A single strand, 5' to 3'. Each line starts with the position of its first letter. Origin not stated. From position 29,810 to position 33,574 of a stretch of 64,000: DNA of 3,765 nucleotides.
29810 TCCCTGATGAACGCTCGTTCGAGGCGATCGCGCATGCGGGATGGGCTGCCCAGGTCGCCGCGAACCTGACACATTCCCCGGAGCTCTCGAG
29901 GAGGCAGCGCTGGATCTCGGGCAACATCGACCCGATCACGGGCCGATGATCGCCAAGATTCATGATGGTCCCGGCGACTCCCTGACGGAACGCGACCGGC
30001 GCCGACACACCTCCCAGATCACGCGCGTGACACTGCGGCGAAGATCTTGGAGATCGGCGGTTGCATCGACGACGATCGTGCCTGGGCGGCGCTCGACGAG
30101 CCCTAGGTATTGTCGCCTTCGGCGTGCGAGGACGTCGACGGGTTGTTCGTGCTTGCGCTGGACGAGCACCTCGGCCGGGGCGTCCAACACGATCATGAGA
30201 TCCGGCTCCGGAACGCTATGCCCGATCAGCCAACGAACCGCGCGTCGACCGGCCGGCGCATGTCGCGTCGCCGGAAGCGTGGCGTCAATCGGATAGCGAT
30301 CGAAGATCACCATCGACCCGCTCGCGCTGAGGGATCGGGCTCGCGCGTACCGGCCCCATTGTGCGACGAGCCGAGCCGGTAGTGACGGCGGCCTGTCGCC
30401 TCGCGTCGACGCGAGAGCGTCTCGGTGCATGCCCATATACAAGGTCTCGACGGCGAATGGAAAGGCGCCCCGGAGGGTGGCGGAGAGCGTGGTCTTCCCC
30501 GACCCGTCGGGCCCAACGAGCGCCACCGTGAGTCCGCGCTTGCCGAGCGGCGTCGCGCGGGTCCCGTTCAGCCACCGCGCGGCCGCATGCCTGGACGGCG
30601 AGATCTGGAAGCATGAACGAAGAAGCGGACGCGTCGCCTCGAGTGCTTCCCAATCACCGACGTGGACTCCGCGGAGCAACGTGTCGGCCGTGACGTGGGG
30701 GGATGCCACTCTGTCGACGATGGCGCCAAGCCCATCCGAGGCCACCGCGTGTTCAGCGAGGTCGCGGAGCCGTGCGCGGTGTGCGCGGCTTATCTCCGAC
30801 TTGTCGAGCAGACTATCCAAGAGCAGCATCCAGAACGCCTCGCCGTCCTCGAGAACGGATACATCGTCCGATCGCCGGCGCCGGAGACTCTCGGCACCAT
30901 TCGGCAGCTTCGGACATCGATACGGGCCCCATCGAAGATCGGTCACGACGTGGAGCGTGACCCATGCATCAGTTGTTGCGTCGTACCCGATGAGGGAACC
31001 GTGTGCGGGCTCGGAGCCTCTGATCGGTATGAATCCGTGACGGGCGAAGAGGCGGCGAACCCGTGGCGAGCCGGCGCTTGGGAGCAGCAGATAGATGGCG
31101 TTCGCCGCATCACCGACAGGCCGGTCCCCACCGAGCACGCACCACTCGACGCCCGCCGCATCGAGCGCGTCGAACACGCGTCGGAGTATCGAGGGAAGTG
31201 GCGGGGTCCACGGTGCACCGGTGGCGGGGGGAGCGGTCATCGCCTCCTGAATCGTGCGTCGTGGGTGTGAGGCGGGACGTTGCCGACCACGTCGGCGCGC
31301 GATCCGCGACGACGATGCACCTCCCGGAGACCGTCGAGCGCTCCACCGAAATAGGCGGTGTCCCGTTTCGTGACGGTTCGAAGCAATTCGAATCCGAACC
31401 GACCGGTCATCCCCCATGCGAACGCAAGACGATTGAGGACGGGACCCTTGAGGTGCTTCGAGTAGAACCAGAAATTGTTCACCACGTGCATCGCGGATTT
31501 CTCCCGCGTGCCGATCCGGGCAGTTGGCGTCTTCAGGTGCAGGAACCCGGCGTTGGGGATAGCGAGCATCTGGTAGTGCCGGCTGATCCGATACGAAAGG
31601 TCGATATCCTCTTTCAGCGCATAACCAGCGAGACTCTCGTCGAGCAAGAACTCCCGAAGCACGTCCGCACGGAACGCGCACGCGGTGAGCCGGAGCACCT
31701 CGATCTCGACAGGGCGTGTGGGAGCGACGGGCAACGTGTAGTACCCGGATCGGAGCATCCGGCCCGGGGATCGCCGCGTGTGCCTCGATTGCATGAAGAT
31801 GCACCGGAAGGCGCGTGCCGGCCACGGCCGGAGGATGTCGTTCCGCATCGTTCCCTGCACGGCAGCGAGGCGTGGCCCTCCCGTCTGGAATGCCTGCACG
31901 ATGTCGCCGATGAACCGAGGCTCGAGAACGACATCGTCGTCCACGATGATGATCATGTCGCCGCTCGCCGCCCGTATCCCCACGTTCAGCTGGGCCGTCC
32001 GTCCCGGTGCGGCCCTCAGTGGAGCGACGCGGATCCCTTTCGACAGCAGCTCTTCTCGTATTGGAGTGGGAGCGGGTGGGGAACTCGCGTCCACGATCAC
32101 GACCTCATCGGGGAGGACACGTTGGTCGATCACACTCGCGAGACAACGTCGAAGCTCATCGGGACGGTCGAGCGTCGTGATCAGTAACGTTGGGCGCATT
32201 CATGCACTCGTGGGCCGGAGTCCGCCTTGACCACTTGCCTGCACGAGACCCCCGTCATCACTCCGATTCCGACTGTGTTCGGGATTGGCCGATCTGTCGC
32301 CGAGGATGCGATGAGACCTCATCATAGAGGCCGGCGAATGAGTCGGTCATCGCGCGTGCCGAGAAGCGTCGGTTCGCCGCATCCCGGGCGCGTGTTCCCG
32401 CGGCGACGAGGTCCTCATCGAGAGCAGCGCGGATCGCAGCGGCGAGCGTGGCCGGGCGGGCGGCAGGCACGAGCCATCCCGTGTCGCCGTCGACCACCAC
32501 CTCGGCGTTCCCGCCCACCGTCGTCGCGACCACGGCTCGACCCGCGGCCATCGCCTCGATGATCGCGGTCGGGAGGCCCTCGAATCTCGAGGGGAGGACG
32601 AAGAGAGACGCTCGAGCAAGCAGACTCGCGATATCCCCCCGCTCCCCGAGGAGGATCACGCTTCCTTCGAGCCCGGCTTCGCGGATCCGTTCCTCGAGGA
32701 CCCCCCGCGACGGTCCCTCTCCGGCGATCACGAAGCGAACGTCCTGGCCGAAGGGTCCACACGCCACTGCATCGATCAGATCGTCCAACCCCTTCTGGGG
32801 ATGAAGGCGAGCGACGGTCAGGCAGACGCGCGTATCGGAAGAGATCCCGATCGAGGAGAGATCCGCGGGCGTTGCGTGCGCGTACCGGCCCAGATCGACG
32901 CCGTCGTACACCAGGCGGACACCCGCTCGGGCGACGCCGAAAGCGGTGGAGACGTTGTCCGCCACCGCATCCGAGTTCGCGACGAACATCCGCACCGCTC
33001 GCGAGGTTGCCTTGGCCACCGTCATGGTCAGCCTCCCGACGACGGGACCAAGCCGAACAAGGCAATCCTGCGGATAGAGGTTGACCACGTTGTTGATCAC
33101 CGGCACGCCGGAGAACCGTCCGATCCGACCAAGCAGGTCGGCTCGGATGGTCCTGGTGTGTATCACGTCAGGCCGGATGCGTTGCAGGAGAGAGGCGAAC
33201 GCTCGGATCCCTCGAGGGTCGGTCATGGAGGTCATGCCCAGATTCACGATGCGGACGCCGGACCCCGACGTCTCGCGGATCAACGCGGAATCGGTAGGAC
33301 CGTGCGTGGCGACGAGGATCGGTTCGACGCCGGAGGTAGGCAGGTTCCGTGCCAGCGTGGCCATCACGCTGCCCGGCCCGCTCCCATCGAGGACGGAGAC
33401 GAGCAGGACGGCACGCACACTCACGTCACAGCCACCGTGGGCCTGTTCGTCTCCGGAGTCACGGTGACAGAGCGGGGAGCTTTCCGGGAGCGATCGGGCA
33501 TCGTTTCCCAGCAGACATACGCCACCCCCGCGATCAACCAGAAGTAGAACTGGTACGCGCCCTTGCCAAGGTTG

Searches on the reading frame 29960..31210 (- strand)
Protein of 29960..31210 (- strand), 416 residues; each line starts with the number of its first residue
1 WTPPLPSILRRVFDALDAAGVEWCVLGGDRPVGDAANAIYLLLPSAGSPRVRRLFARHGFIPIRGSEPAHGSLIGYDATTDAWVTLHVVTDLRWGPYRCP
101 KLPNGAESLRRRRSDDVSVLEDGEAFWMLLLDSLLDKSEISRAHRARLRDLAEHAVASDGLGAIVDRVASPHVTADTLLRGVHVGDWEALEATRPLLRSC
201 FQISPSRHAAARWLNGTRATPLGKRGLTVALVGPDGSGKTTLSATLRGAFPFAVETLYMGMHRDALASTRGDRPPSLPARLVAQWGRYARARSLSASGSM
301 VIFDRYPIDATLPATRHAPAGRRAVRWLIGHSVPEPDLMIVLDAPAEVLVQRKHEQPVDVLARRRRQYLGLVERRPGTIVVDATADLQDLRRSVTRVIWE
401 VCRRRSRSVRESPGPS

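Call 68: search_protein_families(library=pfam, max_evalue=0.001, proteins=[window:29960-31210:-])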
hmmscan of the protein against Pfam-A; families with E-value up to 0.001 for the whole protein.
window:29960-31210:- (416 aa): 3 families
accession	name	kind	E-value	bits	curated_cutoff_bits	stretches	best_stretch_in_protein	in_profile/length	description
PF13671.12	AAA_33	-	4.9e-06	27.3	27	1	230-356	3-118/143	AAA domain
PF02223.23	Thymidylate_kin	-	2.2e-05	24.6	27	0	296-393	78-184/185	Thymidylate kinase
PF13521.12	AAA_28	-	0.00035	21.3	27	1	229-311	2-87/164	AAA domain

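Call 78: search_protein_families(library=ncbifam, max_evalue=0.001, proteins=[window:29960-31210:-])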
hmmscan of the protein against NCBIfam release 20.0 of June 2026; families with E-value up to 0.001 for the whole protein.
window:29960-31210:- (416 aa): 3 families
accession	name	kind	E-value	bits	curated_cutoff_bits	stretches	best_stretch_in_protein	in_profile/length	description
TIGR00041.1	DTMP_kinase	equivalog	6.1e-07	29.3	83.25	0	296-392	88-194/196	dTMP kinase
NF040873.1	AztA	equivalog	8.5e-06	25.5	220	1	225-367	17-168/191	zinc ABC transporter ATP-binding protein AztA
NF005923.0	PRK07933.1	equivalog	0.00079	18.8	193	0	292-364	82-161/213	dTMP kinase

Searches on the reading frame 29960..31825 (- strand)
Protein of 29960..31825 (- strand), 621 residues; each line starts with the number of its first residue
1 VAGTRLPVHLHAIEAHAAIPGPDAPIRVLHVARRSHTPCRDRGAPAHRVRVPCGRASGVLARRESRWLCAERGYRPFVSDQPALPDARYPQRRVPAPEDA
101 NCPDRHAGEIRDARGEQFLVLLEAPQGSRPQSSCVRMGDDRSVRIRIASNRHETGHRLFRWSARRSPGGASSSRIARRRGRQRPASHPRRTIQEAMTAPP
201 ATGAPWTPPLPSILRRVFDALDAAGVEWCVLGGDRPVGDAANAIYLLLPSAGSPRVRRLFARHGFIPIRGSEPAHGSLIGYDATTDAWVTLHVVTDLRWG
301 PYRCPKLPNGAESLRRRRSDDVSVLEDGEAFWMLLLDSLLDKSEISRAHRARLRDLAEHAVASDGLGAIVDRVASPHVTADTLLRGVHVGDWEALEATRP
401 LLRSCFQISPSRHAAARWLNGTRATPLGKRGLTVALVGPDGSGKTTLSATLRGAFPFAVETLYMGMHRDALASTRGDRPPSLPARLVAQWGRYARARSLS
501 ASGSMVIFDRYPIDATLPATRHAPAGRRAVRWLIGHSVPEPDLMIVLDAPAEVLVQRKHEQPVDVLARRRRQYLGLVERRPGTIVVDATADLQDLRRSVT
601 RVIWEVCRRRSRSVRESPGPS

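Call 13: search_protein_families(library=pfam, max_evalue=0.001, proteins=[window:29960-31825:-])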
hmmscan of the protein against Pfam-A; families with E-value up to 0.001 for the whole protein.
window:29960-31825:- (621 aa): 3 families
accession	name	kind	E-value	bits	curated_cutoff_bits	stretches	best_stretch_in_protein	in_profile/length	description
PF02223.23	Thymidylate_kin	-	6.7e-05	23.1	27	0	501-598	78-184/185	Thymidylate kinase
PF13671.12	AAA_33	-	0.00016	22.4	27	1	435-561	3-118/143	AAA domain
PF13521.12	AAA_28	-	0.00069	20.3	27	0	434-516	2-87/164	AAA domain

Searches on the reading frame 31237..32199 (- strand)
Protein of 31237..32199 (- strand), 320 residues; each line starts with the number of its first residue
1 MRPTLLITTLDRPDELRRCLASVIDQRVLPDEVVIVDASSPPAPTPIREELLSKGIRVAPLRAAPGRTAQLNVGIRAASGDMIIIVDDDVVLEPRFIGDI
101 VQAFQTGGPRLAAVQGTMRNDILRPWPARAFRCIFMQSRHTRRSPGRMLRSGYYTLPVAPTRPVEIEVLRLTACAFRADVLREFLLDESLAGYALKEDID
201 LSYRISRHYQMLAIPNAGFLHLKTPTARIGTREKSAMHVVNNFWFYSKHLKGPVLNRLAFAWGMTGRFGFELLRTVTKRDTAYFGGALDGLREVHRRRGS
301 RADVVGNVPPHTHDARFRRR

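Call 13: search_protein_families(library=pfam, max_evalue=0.001, proteins=[window:31237-32199:-])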
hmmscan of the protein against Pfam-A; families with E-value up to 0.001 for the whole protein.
window:31237-32199:- (320 aa): 2 families
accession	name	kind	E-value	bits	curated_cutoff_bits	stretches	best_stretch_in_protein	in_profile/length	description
PF00535.33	Glycos_transf_2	-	4.9e-20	72.6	23.3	1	5-131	2-130/168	Glycosyl transferase family 2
PF13641.12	Glyco_tranf_2_3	-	2.5e-15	57.5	27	1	4-208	4-197/230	Glycosyltransferase like family 2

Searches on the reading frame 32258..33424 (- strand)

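Call 13: search_protein_families(library=pfam, max_evalue=0.001, proteins=[window:32258-33424:-])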
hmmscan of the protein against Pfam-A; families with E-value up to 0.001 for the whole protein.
window:32258-33424:- (388 aa): 5 families
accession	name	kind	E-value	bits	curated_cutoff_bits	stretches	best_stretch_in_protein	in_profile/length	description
PF00534.26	Glycos_transf_1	-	1.2e-36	126.2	26.4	1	191-338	8-159/172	Glycosyl transferases group 1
PF13692.12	Glyco_trans_1_4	-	1.9e-36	125.9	27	1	199-336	2-141/142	Glycosyl transferases group 1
PF13439.12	Glyco_transf_4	-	1.8e-15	57.8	28.5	1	16-180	3-170/170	Glycosyltransferase Family 4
PF13579.12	Glyco_trans_4_4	-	2.5e-14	54.3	29.7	1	16-173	2-156/158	Glycosyl transferase 4-like domain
PF20706.3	GT4-conflict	-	2.7e-05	23.8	26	1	197-311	196-321/385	Family 4 Glycosyltransferase in conflict systems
